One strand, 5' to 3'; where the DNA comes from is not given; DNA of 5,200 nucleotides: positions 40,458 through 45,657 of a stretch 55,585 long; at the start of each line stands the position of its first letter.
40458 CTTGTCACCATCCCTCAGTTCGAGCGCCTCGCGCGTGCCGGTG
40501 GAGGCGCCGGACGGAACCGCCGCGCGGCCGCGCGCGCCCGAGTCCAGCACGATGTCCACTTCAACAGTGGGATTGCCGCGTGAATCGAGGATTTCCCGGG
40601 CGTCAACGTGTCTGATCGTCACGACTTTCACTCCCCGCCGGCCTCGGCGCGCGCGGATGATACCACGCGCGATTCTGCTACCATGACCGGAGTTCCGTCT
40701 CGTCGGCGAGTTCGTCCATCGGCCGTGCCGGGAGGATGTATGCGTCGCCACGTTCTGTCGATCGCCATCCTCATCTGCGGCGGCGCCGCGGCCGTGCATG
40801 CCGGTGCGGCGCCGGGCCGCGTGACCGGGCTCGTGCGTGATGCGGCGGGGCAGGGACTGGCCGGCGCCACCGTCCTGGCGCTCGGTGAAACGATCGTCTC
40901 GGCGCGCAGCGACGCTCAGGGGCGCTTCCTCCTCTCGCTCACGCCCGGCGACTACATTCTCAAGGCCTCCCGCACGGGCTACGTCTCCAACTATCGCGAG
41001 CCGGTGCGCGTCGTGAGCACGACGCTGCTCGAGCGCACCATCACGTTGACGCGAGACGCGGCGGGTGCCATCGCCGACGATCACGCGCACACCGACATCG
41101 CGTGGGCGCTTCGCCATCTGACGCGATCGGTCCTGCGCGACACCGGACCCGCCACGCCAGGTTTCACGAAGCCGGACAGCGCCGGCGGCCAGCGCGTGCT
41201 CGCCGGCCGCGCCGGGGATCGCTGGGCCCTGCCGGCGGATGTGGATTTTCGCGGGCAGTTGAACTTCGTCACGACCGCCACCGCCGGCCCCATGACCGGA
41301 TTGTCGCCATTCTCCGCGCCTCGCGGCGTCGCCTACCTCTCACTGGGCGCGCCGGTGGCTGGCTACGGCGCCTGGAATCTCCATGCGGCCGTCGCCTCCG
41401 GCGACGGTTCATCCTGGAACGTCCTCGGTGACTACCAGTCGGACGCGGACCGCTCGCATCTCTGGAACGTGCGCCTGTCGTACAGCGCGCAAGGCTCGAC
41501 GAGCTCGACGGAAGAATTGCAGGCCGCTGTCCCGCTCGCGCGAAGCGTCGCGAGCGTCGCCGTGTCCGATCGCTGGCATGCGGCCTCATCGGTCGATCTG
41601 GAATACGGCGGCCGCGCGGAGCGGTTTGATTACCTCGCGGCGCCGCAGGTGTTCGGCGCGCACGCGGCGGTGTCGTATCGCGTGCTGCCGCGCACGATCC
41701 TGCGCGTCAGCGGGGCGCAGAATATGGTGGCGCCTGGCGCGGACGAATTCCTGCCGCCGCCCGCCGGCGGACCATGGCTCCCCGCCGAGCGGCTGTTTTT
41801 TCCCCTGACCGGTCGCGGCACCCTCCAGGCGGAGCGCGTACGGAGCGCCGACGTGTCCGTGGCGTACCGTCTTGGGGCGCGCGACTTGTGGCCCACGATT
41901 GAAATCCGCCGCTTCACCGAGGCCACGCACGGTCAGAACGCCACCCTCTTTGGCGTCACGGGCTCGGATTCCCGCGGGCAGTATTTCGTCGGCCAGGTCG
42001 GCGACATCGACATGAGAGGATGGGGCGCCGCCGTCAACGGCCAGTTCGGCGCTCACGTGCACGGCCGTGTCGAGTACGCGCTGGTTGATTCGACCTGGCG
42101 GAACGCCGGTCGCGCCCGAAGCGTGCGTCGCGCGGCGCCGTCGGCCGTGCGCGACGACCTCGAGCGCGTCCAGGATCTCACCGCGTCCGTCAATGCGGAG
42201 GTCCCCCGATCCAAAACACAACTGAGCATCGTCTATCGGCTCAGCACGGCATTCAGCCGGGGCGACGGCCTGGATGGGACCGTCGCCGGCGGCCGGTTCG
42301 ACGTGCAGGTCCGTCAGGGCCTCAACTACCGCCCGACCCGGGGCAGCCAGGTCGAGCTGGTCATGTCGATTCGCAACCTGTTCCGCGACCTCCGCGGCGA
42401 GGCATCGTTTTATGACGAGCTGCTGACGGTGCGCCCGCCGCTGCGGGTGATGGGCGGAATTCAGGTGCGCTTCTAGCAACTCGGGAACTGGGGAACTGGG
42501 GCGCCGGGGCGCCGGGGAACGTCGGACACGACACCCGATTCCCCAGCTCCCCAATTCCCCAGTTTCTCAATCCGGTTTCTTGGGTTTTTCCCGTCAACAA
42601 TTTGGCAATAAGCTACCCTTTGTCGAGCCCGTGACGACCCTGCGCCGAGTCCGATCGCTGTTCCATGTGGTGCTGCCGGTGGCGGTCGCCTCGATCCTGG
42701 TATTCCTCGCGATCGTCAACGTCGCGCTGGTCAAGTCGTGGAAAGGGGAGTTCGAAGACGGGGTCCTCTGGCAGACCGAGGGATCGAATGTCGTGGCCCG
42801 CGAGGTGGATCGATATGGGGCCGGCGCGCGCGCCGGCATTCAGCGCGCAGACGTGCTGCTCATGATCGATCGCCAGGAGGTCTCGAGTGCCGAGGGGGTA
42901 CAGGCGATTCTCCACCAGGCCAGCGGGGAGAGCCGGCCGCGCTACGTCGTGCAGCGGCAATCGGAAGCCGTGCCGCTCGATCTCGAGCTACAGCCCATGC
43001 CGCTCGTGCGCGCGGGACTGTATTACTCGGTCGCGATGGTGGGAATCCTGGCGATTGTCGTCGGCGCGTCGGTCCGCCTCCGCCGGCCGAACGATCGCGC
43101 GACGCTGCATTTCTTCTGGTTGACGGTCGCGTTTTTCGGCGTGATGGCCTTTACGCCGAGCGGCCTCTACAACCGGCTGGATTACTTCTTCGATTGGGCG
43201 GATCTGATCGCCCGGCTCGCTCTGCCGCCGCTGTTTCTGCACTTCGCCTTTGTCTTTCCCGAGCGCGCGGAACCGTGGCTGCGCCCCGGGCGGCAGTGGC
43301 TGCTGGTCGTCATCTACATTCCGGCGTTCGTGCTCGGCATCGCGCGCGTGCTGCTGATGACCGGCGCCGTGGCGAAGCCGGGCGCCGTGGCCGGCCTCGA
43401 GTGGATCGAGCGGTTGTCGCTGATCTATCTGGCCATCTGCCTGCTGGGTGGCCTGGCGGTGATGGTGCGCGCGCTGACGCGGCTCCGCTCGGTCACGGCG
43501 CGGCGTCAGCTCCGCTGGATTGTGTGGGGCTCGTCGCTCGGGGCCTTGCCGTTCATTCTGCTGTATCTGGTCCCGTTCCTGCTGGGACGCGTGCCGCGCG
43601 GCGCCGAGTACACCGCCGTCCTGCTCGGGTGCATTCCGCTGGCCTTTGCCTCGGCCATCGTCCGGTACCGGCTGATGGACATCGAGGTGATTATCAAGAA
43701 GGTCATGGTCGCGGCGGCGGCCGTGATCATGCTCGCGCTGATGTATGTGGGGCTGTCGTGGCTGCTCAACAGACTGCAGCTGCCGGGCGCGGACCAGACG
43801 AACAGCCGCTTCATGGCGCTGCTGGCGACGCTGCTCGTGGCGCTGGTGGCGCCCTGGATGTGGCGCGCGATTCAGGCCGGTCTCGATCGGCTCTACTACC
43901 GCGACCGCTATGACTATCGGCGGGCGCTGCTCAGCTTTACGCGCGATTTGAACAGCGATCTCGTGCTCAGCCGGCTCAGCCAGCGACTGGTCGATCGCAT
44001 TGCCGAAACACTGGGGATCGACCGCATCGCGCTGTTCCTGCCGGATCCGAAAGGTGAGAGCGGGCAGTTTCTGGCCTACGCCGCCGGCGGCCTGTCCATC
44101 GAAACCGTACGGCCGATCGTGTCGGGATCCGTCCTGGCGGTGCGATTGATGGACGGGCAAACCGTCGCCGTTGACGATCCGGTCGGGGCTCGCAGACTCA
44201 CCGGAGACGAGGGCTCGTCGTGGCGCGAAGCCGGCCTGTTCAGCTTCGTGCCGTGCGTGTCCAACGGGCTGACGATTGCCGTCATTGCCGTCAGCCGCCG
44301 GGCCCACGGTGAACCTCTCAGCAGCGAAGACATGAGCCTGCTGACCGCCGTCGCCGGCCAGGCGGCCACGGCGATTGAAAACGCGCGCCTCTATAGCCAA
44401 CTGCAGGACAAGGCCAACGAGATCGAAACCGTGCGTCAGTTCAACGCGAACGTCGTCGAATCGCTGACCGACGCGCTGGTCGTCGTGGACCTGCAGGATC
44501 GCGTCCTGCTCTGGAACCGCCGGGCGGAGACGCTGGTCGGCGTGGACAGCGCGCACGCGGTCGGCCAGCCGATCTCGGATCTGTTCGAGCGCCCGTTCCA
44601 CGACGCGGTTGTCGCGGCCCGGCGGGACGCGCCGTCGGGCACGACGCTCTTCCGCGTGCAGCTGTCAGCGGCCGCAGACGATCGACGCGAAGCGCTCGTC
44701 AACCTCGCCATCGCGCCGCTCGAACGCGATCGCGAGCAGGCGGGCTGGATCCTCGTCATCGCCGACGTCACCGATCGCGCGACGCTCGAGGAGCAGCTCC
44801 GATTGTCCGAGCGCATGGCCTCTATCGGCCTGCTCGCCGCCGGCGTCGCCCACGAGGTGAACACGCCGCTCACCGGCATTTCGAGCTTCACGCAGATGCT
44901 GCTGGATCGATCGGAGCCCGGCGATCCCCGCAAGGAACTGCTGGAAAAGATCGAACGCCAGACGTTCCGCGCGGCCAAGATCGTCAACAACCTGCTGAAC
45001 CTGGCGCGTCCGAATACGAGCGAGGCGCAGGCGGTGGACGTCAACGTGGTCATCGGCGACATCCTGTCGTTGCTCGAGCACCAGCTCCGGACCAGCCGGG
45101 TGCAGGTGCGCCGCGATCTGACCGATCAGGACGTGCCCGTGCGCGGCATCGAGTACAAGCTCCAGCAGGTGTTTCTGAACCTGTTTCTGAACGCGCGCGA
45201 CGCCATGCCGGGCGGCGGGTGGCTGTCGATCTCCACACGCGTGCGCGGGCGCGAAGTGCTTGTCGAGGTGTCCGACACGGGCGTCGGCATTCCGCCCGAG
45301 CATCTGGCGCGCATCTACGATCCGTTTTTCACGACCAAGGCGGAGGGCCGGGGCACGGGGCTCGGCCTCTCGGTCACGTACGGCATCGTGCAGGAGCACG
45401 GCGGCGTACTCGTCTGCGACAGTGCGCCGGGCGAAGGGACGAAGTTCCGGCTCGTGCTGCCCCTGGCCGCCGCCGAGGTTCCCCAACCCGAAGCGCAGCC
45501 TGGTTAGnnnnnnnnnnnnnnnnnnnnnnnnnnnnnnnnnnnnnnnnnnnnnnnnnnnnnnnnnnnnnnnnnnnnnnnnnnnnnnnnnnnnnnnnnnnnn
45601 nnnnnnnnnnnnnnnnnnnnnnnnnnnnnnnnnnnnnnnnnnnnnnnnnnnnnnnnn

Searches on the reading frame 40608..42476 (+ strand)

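Call 69: search_protein_families(library=pfam, proteins=[window:40608-42476:+], max_evalue=0.00001)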
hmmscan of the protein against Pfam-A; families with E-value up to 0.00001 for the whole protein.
window:40608-42476:+ (622 aa): 2 families
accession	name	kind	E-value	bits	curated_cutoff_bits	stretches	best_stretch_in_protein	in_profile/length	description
PF13620.12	CarboxypepD_reg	-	1e-13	51.9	32.3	1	72-147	2-81/82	Carboxypeptidase regulatory-like domain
PF13715.12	CarbopepD_reg_2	-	3.6e-06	27.3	32.2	1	72-130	1-60/88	CarboxypepD_reg-like domain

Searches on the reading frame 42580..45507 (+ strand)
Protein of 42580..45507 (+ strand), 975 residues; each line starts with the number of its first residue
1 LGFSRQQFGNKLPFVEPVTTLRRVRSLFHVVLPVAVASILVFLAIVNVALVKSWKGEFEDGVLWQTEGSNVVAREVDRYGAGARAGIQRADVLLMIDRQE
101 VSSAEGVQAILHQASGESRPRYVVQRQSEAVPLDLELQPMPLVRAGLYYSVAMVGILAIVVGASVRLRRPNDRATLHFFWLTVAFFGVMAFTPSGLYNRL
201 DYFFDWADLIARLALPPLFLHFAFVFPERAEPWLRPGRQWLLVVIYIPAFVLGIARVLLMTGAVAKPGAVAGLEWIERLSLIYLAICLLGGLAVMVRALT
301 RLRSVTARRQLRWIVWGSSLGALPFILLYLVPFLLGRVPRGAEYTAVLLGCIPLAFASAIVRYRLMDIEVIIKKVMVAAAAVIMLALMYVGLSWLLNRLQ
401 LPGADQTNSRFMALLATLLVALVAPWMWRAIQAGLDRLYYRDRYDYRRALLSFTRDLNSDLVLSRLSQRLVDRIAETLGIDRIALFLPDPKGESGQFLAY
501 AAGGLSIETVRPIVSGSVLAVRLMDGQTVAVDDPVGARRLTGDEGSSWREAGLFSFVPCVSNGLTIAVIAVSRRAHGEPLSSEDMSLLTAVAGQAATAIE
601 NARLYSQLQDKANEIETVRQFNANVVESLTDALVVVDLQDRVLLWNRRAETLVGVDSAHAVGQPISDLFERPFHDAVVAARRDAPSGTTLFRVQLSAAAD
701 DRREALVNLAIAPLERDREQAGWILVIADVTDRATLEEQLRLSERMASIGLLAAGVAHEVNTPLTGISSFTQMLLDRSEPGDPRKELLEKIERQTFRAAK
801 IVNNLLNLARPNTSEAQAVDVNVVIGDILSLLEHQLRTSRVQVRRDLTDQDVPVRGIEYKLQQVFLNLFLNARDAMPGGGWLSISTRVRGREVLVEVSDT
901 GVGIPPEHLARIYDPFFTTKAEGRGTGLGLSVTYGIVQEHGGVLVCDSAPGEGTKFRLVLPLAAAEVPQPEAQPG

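Call 69: search_protein_families(library=pfam, proteins=[window:42580-45507:+], max_evalue=0.00001)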
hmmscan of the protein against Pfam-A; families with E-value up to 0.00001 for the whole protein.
window:42580-45507:+ (975 aa): 9 families
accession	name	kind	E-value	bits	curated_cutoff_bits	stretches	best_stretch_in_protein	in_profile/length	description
PF02518.31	HATPase_c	-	1.5e-25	90.2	26.4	1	858-963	3-110/111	Histidine kinase-, DNA gyrase B-, and HSP90-like ATPase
PF00512.31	HisKA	-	1.6e-15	57.3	26.9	1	751-812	4-64/66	His Kinase A (phospho-acceptor) domain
PF13492.12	GAF_3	-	4.1e-11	43.8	27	1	466-601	5-129/129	GAF domain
PF01590.32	GAF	-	1e-10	42.7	22.4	1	463-599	2-133/133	GAF domain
PF08448.16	PAS_4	-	3.3e-10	40.6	23.1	1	626-734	1-109/110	PAS fold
PF00989.32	PAS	-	1.3e-09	38.4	22.6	1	623-729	4-112/113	PAS fold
PF13185.12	GAF_2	-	3.3e-09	37.5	28.6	1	464-600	5-136/136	GAF domain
PF17820.7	PDZ_6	-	7e-07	29.3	27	1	74-125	3-53/54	PDZ domain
PF12860.13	PAS_7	-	5.3e-06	27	27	0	626-736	1-113/115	PAS fold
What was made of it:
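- The window holds a second sigma-54 activator, within ORF 45260-46906 (call 69), so which activator binds the dyad is not settled.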
